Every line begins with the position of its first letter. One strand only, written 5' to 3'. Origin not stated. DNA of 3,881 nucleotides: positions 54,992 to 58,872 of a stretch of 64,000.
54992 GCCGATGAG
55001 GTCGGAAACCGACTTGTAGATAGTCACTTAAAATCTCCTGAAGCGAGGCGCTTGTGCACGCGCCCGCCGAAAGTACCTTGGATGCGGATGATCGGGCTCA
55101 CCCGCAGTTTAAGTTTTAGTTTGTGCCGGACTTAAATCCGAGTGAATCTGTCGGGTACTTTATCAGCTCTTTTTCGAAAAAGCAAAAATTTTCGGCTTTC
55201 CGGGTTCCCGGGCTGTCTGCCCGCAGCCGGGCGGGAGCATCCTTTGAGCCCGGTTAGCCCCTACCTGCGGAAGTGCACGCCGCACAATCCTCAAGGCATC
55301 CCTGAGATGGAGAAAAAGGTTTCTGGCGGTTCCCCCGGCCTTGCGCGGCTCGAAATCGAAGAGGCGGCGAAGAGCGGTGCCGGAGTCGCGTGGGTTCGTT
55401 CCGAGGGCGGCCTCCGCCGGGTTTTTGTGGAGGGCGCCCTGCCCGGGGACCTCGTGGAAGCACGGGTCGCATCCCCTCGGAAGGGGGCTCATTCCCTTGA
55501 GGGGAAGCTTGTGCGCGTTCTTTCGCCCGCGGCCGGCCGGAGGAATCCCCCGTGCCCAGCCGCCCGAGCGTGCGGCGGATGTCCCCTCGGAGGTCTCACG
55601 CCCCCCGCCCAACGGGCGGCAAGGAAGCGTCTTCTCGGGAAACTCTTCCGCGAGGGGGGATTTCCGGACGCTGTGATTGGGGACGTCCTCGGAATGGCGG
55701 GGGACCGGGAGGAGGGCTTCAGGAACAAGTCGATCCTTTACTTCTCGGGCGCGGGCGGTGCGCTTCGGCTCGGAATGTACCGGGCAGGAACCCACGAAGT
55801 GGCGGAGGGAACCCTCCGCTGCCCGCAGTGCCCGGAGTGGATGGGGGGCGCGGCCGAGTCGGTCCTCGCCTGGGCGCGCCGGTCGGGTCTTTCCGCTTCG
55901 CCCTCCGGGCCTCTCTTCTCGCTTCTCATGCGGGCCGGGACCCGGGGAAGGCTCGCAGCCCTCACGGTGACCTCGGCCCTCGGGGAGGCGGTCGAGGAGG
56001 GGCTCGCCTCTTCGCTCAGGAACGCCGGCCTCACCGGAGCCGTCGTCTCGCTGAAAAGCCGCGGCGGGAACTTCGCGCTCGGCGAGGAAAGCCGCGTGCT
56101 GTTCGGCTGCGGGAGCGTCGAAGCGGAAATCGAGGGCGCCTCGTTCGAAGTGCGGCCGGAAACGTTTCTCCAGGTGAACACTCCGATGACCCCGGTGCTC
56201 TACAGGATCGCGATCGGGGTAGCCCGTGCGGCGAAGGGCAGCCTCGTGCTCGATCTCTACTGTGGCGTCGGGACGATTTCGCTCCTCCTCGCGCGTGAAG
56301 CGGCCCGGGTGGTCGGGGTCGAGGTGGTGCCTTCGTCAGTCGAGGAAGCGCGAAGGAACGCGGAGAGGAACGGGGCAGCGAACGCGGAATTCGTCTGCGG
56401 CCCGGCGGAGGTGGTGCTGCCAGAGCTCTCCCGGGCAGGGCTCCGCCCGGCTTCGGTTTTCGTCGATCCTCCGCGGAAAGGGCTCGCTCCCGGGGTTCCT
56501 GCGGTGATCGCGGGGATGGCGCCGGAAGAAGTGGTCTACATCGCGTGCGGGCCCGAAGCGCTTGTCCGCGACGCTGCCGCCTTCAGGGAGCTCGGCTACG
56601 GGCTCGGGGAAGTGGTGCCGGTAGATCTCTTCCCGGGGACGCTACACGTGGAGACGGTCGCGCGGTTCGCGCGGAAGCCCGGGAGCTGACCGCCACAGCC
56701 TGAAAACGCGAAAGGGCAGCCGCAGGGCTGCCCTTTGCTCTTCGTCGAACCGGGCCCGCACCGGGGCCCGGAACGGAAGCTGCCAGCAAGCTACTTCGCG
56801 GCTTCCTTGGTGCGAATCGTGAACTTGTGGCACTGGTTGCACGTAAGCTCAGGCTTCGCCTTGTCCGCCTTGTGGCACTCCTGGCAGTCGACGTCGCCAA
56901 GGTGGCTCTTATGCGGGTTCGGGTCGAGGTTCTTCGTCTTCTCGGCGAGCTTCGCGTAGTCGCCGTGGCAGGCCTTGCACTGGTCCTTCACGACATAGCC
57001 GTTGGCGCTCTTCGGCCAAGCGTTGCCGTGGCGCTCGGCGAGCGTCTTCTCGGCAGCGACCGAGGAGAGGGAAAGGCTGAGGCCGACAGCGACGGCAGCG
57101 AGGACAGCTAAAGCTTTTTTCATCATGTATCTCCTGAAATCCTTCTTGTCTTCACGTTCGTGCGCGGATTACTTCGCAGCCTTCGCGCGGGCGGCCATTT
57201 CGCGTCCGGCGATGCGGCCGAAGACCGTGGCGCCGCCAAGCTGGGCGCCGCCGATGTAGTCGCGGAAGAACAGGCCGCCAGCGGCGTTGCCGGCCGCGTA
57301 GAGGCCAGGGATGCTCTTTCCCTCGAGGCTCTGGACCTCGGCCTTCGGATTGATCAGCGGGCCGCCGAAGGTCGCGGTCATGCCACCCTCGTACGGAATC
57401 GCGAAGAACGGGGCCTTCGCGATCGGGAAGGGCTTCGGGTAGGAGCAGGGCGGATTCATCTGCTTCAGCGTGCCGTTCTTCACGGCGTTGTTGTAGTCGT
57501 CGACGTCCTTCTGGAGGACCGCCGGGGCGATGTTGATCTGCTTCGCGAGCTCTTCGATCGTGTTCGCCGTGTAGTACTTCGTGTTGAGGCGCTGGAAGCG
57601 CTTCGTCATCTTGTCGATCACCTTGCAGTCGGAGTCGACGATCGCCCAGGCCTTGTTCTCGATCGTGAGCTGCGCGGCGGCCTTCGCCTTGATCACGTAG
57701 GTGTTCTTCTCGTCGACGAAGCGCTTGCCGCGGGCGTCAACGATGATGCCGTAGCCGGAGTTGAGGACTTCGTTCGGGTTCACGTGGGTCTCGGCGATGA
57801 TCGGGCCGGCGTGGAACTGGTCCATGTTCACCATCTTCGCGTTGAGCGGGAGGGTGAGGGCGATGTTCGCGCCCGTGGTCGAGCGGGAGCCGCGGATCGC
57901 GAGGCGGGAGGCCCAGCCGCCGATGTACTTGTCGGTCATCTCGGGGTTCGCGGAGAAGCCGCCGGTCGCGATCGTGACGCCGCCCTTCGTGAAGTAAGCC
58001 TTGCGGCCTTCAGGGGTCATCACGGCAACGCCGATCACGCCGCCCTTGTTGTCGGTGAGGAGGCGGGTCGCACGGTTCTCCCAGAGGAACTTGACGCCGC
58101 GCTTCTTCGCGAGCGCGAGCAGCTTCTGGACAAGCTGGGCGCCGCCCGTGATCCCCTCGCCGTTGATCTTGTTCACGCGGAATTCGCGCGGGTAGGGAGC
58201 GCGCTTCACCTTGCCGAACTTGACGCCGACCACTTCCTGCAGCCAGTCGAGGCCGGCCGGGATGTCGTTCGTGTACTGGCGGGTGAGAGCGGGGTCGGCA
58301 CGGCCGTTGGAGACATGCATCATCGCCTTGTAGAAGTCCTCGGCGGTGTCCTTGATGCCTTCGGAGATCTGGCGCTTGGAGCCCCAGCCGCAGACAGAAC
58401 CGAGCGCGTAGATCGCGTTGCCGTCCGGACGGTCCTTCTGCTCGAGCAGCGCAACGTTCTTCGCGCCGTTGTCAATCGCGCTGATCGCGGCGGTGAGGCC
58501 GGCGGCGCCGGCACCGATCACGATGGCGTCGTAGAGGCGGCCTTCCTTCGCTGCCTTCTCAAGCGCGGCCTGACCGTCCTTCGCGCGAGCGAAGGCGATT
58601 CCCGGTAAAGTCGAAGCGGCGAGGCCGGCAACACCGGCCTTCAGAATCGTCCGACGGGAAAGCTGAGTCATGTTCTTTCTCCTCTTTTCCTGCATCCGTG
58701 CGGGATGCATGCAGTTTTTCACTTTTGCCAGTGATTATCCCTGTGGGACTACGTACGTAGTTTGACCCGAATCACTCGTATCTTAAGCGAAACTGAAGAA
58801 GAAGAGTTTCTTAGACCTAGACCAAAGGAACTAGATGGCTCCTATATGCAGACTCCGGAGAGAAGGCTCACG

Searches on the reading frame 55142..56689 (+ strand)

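Call 66: search_protein_families(library=pfam, proteins=[window:55142-56689:+], max_evalue=0.00001)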
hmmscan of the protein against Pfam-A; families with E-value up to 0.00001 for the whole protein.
window:55142-56689:+ (515 aa): 4 families
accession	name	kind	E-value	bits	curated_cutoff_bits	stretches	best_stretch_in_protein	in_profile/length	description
PF05958.17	tRNA_U5-meth_tr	-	2.8e-17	63.2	23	1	336-505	173-350/357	tRNA (Uracil-5-)-methyltransferase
PF13847.12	Methyltransf_31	-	7.6e-10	39.1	27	1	365-428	3-68/145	Methyltransferase domain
PF13649.12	Methyltransf_25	-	3.9e-09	37.5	27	1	369-424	1-57/97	Methyltransferase domain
PF08241.18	Methyltransf_11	-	6.5e-06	27.1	21.2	0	370-423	1-52/95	Methyltransferase domain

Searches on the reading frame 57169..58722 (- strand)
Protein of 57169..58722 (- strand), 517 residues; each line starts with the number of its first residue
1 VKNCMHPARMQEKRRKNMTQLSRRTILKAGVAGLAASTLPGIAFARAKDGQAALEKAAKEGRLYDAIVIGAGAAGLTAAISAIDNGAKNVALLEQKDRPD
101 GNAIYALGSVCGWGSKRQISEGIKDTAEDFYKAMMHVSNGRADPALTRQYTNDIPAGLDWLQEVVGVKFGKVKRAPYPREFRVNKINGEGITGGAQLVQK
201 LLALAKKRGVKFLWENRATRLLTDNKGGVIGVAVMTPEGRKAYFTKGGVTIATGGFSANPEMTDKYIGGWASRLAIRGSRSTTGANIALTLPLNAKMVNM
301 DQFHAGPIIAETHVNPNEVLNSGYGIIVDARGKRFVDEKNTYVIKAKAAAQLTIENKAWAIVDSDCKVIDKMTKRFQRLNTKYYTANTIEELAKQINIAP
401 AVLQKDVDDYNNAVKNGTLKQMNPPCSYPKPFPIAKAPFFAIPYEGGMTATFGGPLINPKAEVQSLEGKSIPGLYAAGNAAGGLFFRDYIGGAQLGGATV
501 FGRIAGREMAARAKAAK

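Call 66: search_protein_families(library=pfam, proteins=[window:57169-58722:-], max_evalue=0.00001)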
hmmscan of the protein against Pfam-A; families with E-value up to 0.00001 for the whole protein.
window:57169-58722:- (517 aa): 4 families
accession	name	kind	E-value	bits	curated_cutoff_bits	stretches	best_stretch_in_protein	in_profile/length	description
PF00890.30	FAD_binding_2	-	1.2e-45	156.9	20.4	1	65-484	1-402/414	FAD binding domain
PF01266.30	DAO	-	5.7e-11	43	27.9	1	65-258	1-207/353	FAD dependent oxidoreductase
PF03486.20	HI0933_like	-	8.7e-09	35.6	50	0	65-99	2-35/244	HI0933-like protein Rossmann domain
PF12831.13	FAD_oxidored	-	3.5e-07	30.3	27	1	65-149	1-75/416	FAD dependent oxidoreductase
